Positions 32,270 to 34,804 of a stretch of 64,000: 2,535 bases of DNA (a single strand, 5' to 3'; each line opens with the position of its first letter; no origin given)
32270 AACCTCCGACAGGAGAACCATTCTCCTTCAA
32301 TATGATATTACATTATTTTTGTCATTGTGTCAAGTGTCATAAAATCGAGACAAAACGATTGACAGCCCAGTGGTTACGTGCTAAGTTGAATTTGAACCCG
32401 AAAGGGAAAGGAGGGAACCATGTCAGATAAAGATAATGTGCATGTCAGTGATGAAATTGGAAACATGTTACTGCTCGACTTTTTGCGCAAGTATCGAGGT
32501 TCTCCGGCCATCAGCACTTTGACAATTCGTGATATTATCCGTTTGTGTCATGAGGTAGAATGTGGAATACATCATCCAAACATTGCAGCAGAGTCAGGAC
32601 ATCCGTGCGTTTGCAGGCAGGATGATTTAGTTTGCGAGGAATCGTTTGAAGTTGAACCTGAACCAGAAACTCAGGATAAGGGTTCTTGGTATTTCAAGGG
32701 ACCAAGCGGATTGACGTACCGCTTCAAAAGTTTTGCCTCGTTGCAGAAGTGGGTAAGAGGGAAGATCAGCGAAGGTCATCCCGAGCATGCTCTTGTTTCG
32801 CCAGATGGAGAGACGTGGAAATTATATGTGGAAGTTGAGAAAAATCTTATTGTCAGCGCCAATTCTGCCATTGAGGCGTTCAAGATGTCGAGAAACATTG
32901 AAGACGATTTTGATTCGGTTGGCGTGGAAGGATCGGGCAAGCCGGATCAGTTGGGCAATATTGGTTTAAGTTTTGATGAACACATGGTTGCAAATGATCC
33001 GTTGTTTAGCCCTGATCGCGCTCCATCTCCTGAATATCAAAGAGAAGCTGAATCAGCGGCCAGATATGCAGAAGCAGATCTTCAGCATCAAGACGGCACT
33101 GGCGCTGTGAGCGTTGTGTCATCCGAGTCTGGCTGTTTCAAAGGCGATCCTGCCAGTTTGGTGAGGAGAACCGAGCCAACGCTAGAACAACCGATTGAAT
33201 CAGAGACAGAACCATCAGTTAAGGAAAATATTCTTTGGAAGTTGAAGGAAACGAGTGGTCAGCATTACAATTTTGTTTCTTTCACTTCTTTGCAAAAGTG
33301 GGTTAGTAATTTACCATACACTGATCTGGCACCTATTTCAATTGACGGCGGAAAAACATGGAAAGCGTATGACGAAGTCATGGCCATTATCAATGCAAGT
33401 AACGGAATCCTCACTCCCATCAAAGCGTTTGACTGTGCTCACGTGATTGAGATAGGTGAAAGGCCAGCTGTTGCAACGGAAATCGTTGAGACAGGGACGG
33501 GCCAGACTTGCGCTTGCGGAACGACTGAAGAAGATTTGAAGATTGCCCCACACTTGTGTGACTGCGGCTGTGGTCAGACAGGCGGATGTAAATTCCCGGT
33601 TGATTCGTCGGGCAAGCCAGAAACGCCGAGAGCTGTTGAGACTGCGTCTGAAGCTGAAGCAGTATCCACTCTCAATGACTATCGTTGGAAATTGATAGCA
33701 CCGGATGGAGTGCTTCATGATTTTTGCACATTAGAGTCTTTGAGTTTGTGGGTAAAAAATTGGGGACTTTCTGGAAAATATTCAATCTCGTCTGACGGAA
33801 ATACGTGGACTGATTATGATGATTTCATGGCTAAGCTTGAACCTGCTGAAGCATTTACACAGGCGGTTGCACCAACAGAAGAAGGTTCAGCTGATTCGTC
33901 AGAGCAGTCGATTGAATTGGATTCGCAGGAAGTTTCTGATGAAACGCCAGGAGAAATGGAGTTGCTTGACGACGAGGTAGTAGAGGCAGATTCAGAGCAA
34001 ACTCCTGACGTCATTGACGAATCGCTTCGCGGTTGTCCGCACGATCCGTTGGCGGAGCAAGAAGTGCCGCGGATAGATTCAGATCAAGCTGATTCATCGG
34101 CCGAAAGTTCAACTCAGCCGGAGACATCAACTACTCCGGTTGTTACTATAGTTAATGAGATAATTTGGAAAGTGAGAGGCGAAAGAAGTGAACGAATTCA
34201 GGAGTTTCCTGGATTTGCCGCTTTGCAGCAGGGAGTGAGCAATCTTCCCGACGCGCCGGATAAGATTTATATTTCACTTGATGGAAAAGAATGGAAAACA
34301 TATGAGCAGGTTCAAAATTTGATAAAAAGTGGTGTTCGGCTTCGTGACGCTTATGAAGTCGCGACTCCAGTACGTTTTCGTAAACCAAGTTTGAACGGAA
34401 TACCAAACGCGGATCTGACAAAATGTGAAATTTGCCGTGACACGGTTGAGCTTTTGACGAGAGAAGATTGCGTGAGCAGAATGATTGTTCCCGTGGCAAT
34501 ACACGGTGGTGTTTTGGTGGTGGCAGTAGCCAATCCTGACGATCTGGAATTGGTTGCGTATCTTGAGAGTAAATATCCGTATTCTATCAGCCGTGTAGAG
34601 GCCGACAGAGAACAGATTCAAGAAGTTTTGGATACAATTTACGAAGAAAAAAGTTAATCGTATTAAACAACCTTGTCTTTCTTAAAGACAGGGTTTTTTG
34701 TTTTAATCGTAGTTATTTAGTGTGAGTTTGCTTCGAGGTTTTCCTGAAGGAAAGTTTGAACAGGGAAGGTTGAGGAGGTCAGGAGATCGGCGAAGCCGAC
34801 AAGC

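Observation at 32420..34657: Acidic 745-aa protein: four GYF-like 50-aa repeats plus a C-terminal T2SS-E N-terminal (MshEN-like) domain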

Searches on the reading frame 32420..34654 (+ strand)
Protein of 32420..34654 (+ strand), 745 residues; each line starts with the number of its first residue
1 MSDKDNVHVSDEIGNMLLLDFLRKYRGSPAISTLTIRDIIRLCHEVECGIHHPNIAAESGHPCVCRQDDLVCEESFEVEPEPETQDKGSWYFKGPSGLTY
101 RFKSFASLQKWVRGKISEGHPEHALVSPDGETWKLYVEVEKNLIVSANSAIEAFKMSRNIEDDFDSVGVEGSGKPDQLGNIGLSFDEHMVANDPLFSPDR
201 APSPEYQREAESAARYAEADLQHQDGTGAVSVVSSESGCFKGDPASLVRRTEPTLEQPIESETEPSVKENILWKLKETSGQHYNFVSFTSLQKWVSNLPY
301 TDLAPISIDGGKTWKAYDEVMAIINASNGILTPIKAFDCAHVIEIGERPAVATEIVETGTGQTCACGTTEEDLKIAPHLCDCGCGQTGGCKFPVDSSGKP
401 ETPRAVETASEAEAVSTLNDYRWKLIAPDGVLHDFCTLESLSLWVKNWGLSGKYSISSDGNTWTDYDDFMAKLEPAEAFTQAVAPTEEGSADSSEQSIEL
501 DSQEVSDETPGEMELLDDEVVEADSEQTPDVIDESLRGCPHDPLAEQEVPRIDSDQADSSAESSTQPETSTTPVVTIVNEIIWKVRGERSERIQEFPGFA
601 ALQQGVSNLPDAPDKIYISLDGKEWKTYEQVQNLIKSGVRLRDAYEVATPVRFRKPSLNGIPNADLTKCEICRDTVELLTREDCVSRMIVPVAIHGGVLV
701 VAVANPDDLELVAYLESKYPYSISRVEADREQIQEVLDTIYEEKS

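Call 3: search_protein_families(library=pfam, proteins=[window:32420-34654:+], max_evalue=10)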
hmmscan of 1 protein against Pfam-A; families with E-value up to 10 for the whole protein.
window:32420-34654:+ (745 aa): 3 families
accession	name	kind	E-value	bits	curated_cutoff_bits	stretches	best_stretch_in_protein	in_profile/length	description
PF05157.20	MshEN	-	5.6e-13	49.1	23.1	1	660-743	2-86/90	MshEN domain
PF00754.31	F5_F8_type_C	-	8.2e-05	23.2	28.2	2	615-633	67-88/127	F5/8 type C domain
PF02012.26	BNR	-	0.057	13.9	27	1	306-315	2-11/12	BNR/Asp-box repeat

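Call 4: search_protein_families(library=ncbifam, proteins=[window:32420-34654:+], max_evalue=10)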
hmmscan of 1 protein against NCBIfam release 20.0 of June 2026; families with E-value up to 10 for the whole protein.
window:32420-34654:+ (745 aa): 1 family
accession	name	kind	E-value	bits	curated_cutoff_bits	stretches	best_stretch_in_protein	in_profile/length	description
TIGR02538.1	type_IV_pilB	equivalog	8.5e-06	24.6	675.65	1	660-744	55-139/564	type IV-A pilus assembly ATPase PilB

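Call 5: search_solved_structures(query=window:32420-34654:+, max_evalue=1, show_alignments=4)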
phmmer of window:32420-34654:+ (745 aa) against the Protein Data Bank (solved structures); distinct sequences matched with E-value up to 1: 6.
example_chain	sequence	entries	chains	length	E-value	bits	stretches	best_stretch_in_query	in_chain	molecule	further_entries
3jc8_Ba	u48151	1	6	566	0.0018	19.7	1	658-744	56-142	Type IV-A pilus assembly ATPase PilB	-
5zfr_A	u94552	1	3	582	0.037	15.4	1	659-743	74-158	Type IV pilus biogenesis ATPase PilB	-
6olj_C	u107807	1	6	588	0.039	15.3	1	659-743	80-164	Type IV pilus biogenesis ATPase PilB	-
5tsg_B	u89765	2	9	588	0.039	15.3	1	659-743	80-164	Type IV pilus biogenesis ATPase PilB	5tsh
8yi6_A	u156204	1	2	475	0.37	12.1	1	344-411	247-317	L-propargylglycine--L-glutamate ligase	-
3vr8_B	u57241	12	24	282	0.8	11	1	11-115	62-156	Iron-sulfur subunit of succinate dehydrogenase | Succinate dehydrogenase [ubiquinone] iron-sulfur subunit, mitochondrial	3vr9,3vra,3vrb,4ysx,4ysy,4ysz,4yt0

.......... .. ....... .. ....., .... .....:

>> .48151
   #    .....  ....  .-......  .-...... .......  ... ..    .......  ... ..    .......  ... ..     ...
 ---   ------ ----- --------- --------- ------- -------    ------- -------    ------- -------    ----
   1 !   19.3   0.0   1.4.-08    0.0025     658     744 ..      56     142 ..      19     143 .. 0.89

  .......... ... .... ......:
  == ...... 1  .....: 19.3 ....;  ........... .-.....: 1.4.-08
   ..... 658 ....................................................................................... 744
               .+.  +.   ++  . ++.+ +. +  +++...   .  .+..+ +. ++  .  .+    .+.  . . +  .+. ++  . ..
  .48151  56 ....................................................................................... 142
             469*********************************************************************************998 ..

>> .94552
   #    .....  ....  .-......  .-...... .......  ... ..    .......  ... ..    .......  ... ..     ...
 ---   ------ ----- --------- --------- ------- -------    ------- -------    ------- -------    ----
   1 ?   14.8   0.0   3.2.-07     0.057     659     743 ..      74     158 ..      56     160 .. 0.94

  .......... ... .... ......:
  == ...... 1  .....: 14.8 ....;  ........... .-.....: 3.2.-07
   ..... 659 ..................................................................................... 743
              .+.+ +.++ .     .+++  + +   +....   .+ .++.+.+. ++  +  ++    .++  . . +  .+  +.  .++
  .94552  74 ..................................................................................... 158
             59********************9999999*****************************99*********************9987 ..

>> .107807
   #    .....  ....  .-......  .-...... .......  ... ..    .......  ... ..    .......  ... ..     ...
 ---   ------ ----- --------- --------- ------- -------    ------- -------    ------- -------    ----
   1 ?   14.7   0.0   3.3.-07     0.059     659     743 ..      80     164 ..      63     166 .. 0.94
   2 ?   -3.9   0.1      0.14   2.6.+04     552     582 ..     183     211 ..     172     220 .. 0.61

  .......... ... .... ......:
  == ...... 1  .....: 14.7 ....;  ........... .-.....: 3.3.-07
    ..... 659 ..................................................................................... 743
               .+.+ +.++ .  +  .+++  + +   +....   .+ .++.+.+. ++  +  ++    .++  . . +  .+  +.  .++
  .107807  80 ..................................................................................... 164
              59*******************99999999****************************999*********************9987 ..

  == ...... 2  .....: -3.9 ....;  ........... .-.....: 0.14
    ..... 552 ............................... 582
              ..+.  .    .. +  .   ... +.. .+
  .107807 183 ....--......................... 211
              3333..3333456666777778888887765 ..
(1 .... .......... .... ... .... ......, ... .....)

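Call 7: find_homologous_proteins(query=window:32420-34654:+, max_evalue=0.001)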
Query window:32420-34654:+ (745 aa): 4 proteins with E <= 0.001 among 8000 candidates.
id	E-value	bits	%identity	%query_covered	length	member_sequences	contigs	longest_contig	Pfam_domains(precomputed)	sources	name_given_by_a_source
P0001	0.0e+0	1433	84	100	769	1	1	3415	PF05157.21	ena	-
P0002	0.0e+0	1047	99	63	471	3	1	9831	PF05157.21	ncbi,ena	ncbi:MAG: hypothetical protein AAB575_02470 [Patescibacteria group bacterium]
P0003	3.2e-109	384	34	63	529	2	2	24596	PF05157.21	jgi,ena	-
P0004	5.1e-104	367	31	71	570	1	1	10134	PF05157.21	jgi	jgi:hypothetical protein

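Call 14: find_encoding_contigs(protein=P0003, flank=10000, max_places=4)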
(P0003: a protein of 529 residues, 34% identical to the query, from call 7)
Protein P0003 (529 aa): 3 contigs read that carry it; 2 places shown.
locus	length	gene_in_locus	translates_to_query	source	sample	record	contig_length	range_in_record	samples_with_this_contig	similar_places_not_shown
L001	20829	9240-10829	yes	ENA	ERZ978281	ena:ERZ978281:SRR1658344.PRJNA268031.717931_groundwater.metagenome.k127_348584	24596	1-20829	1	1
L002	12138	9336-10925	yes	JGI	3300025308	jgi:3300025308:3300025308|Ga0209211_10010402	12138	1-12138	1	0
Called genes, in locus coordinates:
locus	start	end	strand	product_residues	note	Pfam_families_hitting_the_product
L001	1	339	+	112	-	?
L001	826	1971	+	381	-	-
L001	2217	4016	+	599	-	PF07973:tRNA_SAD, PF00587:tRNA-synt_2b, PF03129:HGTP_anticodon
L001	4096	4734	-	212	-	-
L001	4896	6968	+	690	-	PF00082:Peptidase_S8, PF01839:FG-GAP (faint), PF13517:FG-GAP_3 (weak)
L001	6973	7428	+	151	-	PF00908:dTDP_sugar_isom, PF14667:Polysacc_synt_C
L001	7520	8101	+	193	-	PF01066:CDP-OH_P_transf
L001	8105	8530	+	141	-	PF11969:DcpS_C, PF01230:HIT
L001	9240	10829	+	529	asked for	PF05157:MshEN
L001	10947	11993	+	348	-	PF01073:3Beta_HSD, PF01370:Epimerase, PF02719:Polysacc_synt_2, PF04321:RmlD_sub_bind, PF07993:NAD_binding_4, PF13460:NAD_binding_10 (weak), PF16363:GDP_Man_Dehyd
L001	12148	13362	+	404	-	-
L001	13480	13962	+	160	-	-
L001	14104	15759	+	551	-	PF01370:Epimerase, PF02719:Polysacc_synt_2 (weak), PF04321:RmlD_sub_bind, PF16363:GDP_Man_Dehyd, PF00483:NTP_transferase, PF12804:NTP_transf_3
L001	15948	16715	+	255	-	PF24400:DUF7544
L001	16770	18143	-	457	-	PF08308:PEGA, PF26550:Tricorn_2nd (faint)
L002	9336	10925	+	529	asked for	PF05157:MshEN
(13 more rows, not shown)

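Call 15: find_encoding_contigs(protein=P0004, flank=10000, max_places=4)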
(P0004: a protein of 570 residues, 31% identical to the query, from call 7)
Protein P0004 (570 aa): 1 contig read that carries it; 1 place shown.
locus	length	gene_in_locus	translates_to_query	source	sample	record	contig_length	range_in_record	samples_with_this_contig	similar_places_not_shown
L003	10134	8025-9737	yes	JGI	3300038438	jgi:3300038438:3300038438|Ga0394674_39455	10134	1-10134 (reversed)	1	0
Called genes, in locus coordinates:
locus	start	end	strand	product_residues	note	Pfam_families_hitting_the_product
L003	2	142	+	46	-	?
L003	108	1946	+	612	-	PF07973:tRNA_SAD, PF00587:tRNA-synt_2b, PF03129:HGTP_anticodon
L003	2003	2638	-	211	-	-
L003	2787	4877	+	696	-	PF00082:Peptidase_S8, PF01839:FG-GAP (faint), PF13517:FG-GAP_3 (weak)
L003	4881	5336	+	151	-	PF00908:dTDP_sugar_isom, PF14667:Polysacc_synt_C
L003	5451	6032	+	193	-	PF01066:CDP-OH_P_transf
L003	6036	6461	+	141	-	PF11969:DcpS_C, PF01230:HIT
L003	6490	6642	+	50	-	-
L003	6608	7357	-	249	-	-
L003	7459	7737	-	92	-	-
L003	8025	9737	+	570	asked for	PF05157:MshEN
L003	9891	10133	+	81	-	?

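Call 39: find_related_loci(query=window:32420-34654:+, collection=genome_contigs, flank=10000)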
Query window:32420-34654:+ (745 aa) in genome_contigs; peptide patterns used: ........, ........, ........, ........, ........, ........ (x = any residue, [..] = any of these).
29 stretches matched a pattern, but none encodes a relative of the query by tblastn (E <= 1e-3).

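Call 42: find_related_loci(query=A3, collection=genome_contigs, flank=10000)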
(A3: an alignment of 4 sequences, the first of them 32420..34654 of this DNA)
Query A3 (745 aa) in genome_contigs; peptide patterns used: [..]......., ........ (x = any residue, [..] = any of these).
216 stretches matched a pattern, but none encodes a relative of the query by tblastn (E <= 1e-3).

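Call 43: find_related_loci(query=A3, collection=metagenome_contigs, flank=10000)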
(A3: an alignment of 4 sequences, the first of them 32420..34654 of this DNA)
Query A3 (745 aa) in metagenome_contigs; peptide patterns used: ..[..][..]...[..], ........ (x = any residue, [..] = any of these).
367 stretches matched a pattern; 1 encode a relative of the query (tblastn E <= 1e-3); 1 distinct loci.
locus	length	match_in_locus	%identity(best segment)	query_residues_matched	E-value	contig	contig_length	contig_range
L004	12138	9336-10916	34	1-741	2e-59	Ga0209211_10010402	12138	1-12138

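Call 44: list_cluster_members(proteins=[P0002, P0005, P0006, P0008, P0009, P0010, P0011, P0013, P0035, P0017])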
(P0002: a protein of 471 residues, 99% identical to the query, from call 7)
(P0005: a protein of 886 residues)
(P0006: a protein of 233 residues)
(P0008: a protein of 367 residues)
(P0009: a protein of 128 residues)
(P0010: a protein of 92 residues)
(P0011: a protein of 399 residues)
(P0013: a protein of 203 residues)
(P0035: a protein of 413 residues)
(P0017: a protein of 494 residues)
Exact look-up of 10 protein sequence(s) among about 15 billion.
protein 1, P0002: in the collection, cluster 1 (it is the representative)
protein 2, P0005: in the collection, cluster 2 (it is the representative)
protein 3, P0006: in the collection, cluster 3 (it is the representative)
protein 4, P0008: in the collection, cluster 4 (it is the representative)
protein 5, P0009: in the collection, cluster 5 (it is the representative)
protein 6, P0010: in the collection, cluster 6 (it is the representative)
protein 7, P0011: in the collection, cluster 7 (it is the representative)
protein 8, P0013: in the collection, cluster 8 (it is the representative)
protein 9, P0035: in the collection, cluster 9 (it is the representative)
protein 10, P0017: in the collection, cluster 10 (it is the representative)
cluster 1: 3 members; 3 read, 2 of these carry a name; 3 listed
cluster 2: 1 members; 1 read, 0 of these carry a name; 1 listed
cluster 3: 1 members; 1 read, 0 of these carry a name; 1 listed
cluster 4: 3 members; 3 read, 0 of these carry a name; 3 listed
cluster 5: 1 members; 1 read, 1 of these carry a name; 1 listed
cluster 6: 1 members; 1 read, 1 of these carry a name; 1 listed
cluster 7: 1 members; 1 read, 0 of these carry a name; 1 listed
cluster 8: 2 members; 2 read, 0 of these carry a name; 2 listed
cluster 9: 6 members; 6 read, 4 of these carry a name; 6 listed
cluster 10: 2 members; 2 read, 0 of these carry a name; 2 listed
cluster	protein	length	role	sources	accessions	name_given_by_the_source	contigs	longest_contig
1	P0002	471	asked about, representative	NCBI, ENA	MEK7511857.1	MAG: hypothetical protein AAB575_02470 [Patescibacteria group bacterium]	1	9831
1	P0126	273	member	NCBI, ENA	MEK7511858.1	MAG: hypothetical protein AAB575_02475 [Patescibacteria group bacterium]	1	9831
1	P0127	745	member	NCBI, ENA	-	-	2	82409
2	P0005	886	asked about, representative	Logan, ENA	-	-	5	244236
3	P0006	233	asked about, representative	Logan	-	-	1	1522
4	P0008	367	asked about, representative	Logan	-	-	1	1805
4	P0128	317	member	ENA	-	-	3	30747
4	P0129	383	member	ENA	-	-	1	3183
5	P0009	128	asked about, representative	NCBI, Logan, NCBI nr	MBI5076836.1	hypothetical protein HZB94_00425 [Candidatus Falkowbacteria bacterium] | hypothetical protein [Candidatus Falkowbacteria bacterium]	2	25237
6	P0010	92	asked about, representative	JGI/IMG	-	hypothetical protein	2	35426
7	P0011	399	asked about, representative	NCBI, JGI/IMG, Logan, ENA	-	-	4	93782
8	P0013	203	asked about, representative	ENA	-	-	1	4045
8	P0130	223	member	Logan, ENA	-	-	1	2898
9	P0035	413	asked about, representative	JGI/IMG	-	hypothetical protein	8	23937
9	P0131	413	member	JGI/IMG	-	hypothetical protein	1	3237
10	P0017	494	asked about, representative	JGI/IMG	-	-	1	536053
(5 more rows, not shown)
